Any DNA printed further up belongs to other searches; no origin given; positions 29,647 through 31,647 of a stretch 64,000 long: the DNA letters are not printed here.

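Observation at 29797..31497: Single polypeptide fusing an ArnD-like deacetylase domain to an ArnC-like GT2 domain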

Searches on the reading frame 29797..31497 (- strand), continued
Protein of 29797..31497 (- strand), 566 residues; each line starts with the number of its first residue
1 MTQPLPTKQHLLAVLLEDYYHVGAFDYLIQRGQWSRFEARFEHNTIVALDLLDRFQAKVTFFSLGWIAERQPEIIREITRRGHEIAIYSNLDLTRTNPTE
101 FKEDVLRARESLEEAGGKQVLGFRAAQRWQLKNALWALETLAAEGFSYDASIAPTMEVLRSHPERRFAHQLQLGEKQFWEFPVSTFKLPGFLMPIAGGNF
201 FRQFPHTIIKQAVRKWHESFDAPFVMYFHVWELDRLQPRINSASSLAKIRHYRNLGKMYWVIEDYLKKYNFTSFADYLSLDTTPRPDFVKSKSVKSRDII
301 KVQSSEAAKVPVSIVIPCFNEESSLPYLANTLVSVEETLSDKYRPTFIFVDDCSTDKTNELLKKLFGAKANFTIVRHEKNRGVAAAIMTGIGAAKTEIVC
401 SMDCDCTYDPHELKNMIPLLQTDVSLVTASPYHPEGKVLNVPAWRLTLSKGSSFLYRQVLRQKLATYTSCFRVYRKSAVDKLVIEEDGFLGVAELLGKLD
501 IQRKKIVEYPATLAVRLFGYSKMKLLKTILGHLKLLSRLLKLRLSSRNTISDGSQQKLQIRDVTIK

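Call 16: search_protein_representatives(protein=window:29797-31497:-)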
Query: 566 residues. Proteins with E-value up to 0.001 (for the whole library): 42350; up to 1e-10: 5907; up to 1e-30: 608. The best 150 are listed.
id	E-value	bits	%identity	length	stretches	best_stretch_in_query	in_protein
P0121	7.7e-191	651.9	55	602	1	7-561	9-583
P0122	3.6e-164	563.9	48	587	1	5-547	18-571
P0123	7.5e-155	533.1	50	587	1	4-537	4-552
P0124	2.5e-153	528.1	48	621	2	306-549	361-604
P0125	3.4e-153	527.7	46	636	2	252-547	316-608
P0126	9.9e-152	522.8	47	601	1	5-546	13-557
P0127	9.6e-149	513.0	45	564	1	8-545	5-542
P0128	5.6e-148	510.4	46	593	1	9-544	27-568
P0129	6.4e-148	510.2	46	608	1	7-545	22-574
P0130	8.2e-147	506.6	47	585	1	5-539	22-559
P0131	7.2e-145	500.2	43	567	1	5-543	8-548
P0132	1.7e-142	492.3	48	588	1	7-546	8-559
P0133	3.2e-141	488.1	44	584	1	10-544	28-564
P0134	1.9e-139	482.3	47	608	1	7-546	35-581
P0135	6.4e-137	473.9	47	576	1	7-540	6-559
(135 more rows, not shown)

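Call 23: find_related_loci(query=A1, collection=genome_contigs, flank=10000)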
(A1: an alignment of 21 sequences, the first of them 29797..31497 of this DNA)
Query A1 (566 aa) in genome_contigs; peptide patterns used: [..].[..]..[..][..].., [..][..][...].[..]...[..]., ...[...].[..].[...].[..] (x = any residue, [..] = any of these).
600 stretches matched a pattern (row limit reached: there are more); 597 encode a relative of the query (tblastn E <= 1e-3); the best 80 are kept; 80 distinct loci.
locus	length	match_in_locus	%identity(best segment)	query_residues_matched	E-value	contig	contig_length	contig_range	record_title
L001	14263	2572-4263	78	1-566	0e+0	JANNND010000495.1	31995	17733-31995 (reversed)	MAG: Blastocatellia bacterium isolate SOY_35_metabat.182 SOY_35_k141_4457459, whole genome shotgun sequence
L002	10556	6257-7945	59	7-562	0e+0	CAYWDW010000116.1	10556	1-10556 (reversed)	MAG TPA_asm: uncultured Heliobacteriaceae bacterium isolate binchicken_co27_206 genome assembly, contig: NODE_11162_leng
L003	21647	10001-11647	59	6-532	0e+0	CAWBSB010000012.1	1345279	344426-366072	MAG: uncultured Acidobacteriota bacterium isolate MFD01916.bin.1.29 genome assembly, contig: contig_4541, whole genome s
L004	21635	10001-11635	58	6-532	0e+0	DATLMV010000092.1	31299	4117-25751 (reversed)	MAG TPA_asm: Pyrinomonadaceae bacterium isolate SMAG_U13783 k141_412099, whole genome shotgun sequence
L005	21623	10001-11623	56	8-550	0e+0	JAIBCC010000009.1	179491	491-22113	MAG: Pyrinomonadaceae bacterium isolate SSF56 NODE_948_length_179491_cov_31.840024, whole genome shotgun sequence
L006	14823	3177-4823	56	1-552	0e+0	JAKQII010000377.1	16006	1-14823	MAG: Acidobacteriota bacterium isolate USDE_metabat.86_sub k141_493340, whole genome shotgun sequence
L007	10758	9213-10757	57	1-492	0e+0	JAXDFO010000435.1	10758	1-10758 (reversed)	MAG: Blastocatellia bacterium isolate BP_48 scaffold_925481, whole genome shotgun sequence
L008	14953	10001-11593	54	1-532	0e+0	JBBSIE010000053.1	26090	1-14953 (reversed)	MAG: Pyrinomonadales bacterium isolate LS3_sbin.26 LS3_sbin.26_K_621068_L_26090_cov_27.4918, whole genome shotgun sequen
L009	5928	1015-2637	54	1-544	0e+0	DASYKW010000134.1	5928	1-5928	MAG TPA_asm: Pyrinomonadaceae bacterium isolate SMAG_U4332 k141_1365374, whole genome shotgun sequence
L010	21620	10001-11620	53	1-544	0e+0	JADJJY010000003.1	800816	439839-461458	MAG: Chloracidobacterium sp. isolate EsbE_18-Q3-R3-47_BAT3C.144 tig00001027-10-7986230, whole genome shotgun sequence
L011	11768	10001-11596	53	1-532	0e+0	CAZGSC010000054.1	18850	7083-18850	MAG TPA_asm: uncultured Chloracidobacterium sp. isolate SRP173033_co1_341 genome assembly, contig: NODE_5293_length_1885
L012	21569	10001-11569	54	9-532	0e+0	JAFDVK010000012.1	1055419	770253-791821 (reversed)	MAG: Acidobacteria bacterium isolate SZAS-14 CK_MAG-40__12__length-1055419, whole genome shotgun sequence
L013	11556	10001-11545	55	7-524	0e+0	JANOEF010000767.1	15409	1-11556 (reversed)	MAG: Acidobacteriota bacterium isolate SOY_65_metabat_394 SOY_65_k141_721863, whole genome shotgun sequence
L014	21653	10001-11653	51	8-547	0e+0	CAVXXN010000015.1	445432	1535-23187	MAG: Terriglobia bacterium isolate MFD01213.bin.2.71 genome assembly, contig: contig_9520, whole genome shotgun sequence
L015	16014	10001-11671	52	1-549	0e+0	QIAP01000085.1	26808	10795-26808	MAG: Acidobacteria bacterium isolate gp1 AA126 14_0929_09_30cm_scaffold_885_curated, whole genome shotgun sequence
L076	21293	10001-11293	32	12-417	3e-54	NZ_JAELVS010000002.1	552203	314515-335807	Marinobacter litoralis strain CARE-V18 2, whole genome shotgun sequence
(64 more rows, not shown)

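Call 56: predict_structure(alignment_id=A3)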
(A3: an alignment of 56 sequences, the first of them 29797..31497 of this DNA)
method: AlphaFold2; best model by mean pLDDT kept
length: 566 residues; sequences in the alignment: 56
mean_pLDDT: 82.5   pTM: 0.62
mean pLDDT of the five models: 82.5, 80.8, 80.7, 80.5, 79.2
residues with pLDDT >= 90: 245; 70-90: 228; 50-70: 53; < 50: 40
segments of 3 or more residues with pLDDT < 50: 1-4, 289-306, 550-566
pLDDT, mean of each block of 10 residues (from residue 1): 63 86 60 63 91 96 89 93 95 87 93 94 91 91 95 89 91 92 86 80 83 90 91 76 70 82 93 95 69 38 55 93 76 85 94 90 87 92 91 94 77 92 93 80 77 89 86 93 83 91 93 61 75 90 72 34 31
secondary structure, 60 per line:
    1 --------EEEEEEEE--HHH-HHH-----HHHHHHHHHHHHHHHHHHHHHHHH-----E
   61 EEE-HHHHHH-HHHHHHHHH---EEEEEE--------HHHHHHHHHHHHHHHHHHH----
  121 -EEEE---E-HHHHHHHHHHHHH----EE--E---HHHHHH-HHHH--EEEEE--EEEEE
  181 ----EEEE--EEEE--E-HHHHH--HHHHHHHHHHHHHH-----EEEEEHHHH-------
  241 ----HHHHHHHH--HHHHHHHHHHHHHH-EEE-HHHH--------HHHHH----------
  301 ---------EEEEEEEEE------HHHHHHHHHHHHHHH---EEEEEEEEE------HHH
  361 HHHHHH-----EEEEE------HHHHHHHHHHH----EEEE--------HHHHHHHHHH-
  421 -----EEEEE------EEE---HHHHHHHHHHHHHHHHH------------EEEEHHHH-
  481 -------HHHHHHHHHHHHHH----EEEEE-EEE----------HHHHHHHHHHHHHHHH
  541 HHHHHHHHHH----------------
elements in order: E9-16 H31-54 E60-63 H65-70 H72-80 E84-89 H98-116 E122-125 H131-143 H156-161 H163-166 E169-173 E176-180 E185-188 E191-194 H199-203 H206-219 E225-229 H230-233 H245-252 H255-268 E270-272 H274-277 H286-290 E310-318 H325-339 E343-351 H358-366 E372-376 H383-393 E398-401 H410-419 E426-430 E437-439 H443-459 E472-475 H476-479 H488-501 E506-510 E512-514 H525-550

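Call 61: search_protein_families(library=ncbifam, proteins=[L076:6231-7757:+, L076:7691-8662:+, L076:8490-9947:+, L076:9911-10834:+, L076:10838-12007:+, L076:12013-13155:+, L076:13152-14252:+, L076:14249-15598:+], max_evalue=1e-10)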
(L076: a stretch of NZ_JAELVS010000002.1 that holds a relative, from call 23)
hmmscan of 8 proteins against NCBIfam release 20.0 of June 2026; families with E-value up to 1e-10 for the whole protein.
L076:6231-7757:+ (508 aa): 2 families
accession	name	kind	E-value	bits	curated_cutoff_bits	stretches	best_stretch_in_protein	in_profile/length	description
TIGR03007.1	pepcterm_ChnLen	equivalog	3.4e-122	408.2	278.85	1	12-503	4-497/498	XrtA system polysaccharide chain length determinant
TIGR03017.1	EpsF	equivalog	1.6e-16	60.1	422.75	1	14-465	6-442/444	chain length determinant protein EpsF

L076:7691-8662:+ (323 aa): 6 families
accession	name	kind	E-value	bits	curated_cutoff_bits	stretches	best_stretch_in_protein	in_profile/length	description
TIGR03018.1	pepcterm_TyrKin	hypoth_equivalog_domain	1.3e-60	204.3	230.65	1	121-322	1-207/207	XrtA-associated tyrosine autokinase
TIGR01007.1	eps_fam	subfamily_domain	1.4e-26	93.3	108.05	1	134-322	2-188/204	polysaccharide biosynthesis tyrosine autokinase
NF008568.0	PRK11519.1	equivalog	1.5e-19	69.6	1068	1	133-312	508-684/720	tyrosine-protein kinase Wzc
TIGR03029.1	EpsG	equivalog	1.9e-18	66.6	313.8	1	132-296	84-245/274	chain length determinant protein tyrosine kinase EpsG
NF007350.0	PRK09841.1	equivalog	7.8e-15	54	1248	1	130-308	510-685/726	tyrosine-protein kinase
TIGR01005.1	eps_transp_fam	subfamily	1.4e-13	50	411.7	1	128-304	523-696/754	exopolysaccharide transport protein family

L076:8490-9947:+ (485 aa): 0 families

L076:9911-10834:+ (307 aa): 5 families
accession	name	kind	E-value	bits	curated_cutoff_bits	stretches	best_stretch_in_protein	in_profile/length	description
TIGR03006.1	pepcterm_polyde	equivalog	3.3e-123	410.1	276.2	1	29-299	1-271/272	XrtA system polysaccharide deacetylase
TIGR02764.1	spore_ybaN_pdaB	equivalog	1.6e-15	57.4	237.4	1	61-150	18-107/191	polysaccharide deacetylase family sporulation protein PdaB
NF045821.1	PgAcgDacpgdA1_Bac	equivalog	1e-14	54.1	400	1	47-158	91-198/282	peptidoglycan-N-acetylglucosamine deacetylase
TIGR04243.1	nodulat_NodB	equivalog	1.1e-13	51.2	240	1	62-152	15-105/197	chitooligosaccharide deacetylase NodB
TIGR02884.1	spore_pdaA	equivalog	3.8e-12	46.4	298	1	62-144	50-132/224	delta-lactam-biosynthetic de-N-acetylase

L076:10838-12007:+ (389 aa): 4 families
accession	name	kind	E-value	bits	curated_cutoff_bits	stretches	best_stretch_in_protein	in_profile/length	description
TIGR03937.1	PgaC_IcaA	equivalog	2.2e-19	69.7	422.3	1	35-247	33-247/407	poly-beta-1,6-N-acetyl-D-glucosamine synthase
TIGR03965.1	mycofact_glyco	equivalog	8.2e-14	51.3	280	1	37-175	65-199/467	mycofactocin biosynthesis glycosyltransferase MftF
TIGR03111.1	glyc2_xrt_Gpos1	hypoth_equivalog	5e-11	42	363.95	1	3-167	6-169/439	TIGR03111 family XrtG-associated glycosyltransferase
NF041875.1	EPS_EpsD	equivalog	9e-11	41.7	370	0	49-153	1-102/325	exopolysaccharide biosynthesis glycosyltransferase EpsD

L076:12013-13155:+ (380 aa): 21 families
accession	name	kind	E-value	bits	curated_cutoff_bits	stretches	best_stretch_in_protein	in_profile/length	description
TIGR03088.1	stp2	hypoth_equivalog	1.2e-38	133.2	409.05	1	118-378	112-373/374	TIGR03088 family PEP-CTERM/XrtA system glycosyltransferase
TIGR03999.1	thiol_BshA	equivalog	3.9e-31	108.3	273.7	1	107-379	110-374/375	N-acetyl-alpha-D-glucosaminyl L-malate synthase BshA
NF041876.1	EPS_EpsE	equivalog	7.2e-26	91.3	400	1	70-369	97-387/389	exopolysaccharide biosynthesis GT4 family glycosyltransferase EpsE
NF047684.1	TeichurnBiosyTuaC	equivalog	9.1e-24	84.1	550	1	110-378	132-389/391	teichuronic acid biosynthesis protein TuaC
TIGR04047.1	MSMEG_0565_glyc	hypoth_equivalog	2e-22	79.8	259.85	1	78-376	78-372/373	MSMEG_0565 family glycosyltransferase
TIGR04063.1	stp3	hypoth_equivalog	3.2e-21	75.7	442.05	1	128-379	143-396/397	TIGR04063 family PEP-CTERM/XrtA system glycosyltransferase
NF038011.1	PelF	equivalog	5e-19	68.7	100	1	130-375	243-489/489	GT4 family glycosyltransferase PelF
TIGR02149.1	glgA_Coryne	subfamily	5.7e-19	68.5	302.4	1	85-377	82-389/391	glycogen synthase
TIGR04157.1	glyco_rSAM_CFB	subfamily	1.2e-17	64.1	400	1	139-375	166-406/406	TIGR04157 family glycosyltransferase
NF038298.1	EPS_HpsO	equivalog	1.2e-16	60.5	575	1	135-377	139-386/388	hormogonium polysaccharide biosynthesis glycosyltransferase HpsO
NF050063.1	ProtGlycPglJ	equivalog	1.7e-14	53.9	500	1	163-369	166-357/363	N-acetylgalactosamine-N,N'-diacetylbacillosaminyl-diphospho-undecaprenol 4-alpha-N-acetylgalactosaminyltransferase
NF047880.1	glyco_SdgA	exception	2.2e-14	52.9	800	1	109-343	237-456/488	serine-aspartate repeat adhesin O-glycosyltransferase SdgA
TIGR02095.1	glgA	subfamily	5.2e-14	51.8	328.45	1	197-377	292-476/477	glycogen/starch synthase, ADP-glucose type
NF050056.1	ProtGlycPglH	equivalog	1.9e-13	50.2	600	1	198-369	178-344/354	GalNAc-alpha-(1->4)-GalNAc-alpha-(1->3)-diNAcBac-PP-undecaprenol alpha-1,4-N-acetyl-D-galactosaminyltransferase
NF011726.0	PRK15179.1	equivalog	2.6e-13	49.2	733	1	139-370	453-686/694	Vi polysaccharide biosynthesis protein TviE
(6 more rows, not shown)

L076:13152-14252:+ (366 aa): 19 families
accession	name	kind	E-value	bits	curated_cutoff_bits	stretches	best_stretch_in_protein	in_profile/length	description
TIGR03088.1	stp2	hypoth_equivalog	1.9e-39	135.8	409.05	1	120-359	122-372/374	TIGR03088 family PEP-CTERM/XrtA system glycosyltransferase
TIGR03999.1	thiol_BshA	equivalog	7.9e-36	123.8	273.7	1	125-360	135-373/375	N-acetyl-alpha-D-glucosaminyl L-malate synthase BshA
NF041876.1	EPS_EpsE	equivalog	3.4e-30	105.6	400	1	137-346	165-382/389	exopolysaccharide biosynthesis GT4 family glycosyltransferase EpsE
NF038229.1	Glyco4_Geo_Pelo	equivalog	2.1e-25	89.5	400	1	135-359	110-335/338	GPMC system family 4 glycosyltransferase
NF050063.1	ProtGlycPglJ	equivalog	4.2e-24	85.4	500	1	137-336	147-343/363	N-acetylgalactosamine-N,N'-diacetylbacillosaminyl-diphospho-undecaprenol 4-alpha-N-acetylgalactosaminyltransferase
NF011726.0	PRK15179.1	equivalog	4.4e-23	81.5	733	1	79-358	396-692/694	Vi polysaccharide biosynthesis protein TviE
TIGR03449.1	mycothiol_MshA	equivalog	2e-22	79.6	462.5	1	186-359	220-402/406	D-inositol-3-phosphate glycosyltransferase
NF047880.1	glyco_SdgA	exception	1.9e-19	69.6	800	1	124-349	259-479/488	serine-aspartate repeat adhesin O-glycosyltransferase SdgA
TIGR04157.1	glyco_rSAM_CFB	subfamily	2.8e-19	69.4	400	1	132-357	167-406/406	TIGR04157 family glycosyltransferase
NF007396.0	PRK09922.1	equivalog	8e-17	61.1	385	1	152-327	152-328/361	lipopolysaccharide 1,6-galactosyltransferase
NF046085.1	XrtY_assoc_Gly1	equivalog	1.2e-16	60.6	400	1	87-360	104-384/387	XrtY-associated glycosyltransferase XYAG1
TIGR04063.1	stp3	hypoth_equivalog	2.5e-15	56.3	442.05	1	135-360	151-395/397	TIGR04063 family PEP-CTERM/XrtA system glycosyltransferase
TIGR02149.1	glgA_Coryne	subfamily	3e-15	56.3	302.4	1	137-359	147-389/391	glycogen synthase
NF038255.1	exopoly_VpsD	equivalog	1.2e-13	50.7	300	1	78-359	96-378/381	VpsD family glycosyltransferase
NF047881.1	glyco_SdgB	exception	2.9e-13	49.3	800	1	124-352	265-488/496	serine-aspartate repeat adhesin O-glycosyltransferase SdgB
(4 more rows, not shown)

L076:14249-15598:+ (449 aa): 7 families
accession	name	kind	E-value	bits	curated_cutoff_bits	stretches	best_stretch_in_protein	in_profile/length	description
NF045666.1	DVU1553_fam_AMP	equivalog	1.8e-48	165.3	300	1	33-351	15-331/331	DVU_1553 family AMP-dependent CoA ligase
NF053551.1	FlxY_rubin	equivalog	2.7e-36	125.2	520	2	248-410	220-379/424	flexirubin biosynthesis putative acyl-CoA ligase FlxY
NF041878.1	paak_haloarch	equivalog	3.6e-30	104.9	700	1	229-363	199-336/427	phenylacetate--CoA ligase PaaK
TIGR02155.1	PA_CoA_ligase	equivalog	1.8e-25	89.3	646.3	1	244-357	209-323/422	phenylacetate--CoA ligase PaaK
TIGR02304.1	aden_form_hyp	equivalog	5.4e-20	71.8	251.9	1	177-394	161-373/430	F390 synthetase-related protein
TIGR03335.1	F390_ftsA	equivalog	1.6e-19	70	458.7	0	242-340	216-319/445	coenzyme F390 synthetase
NF041217.1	BagE_FevW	exception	6.1e-17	61.7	800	1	244-352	206-312/424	bagremycin/ferroverdin synthetase BagE/FevW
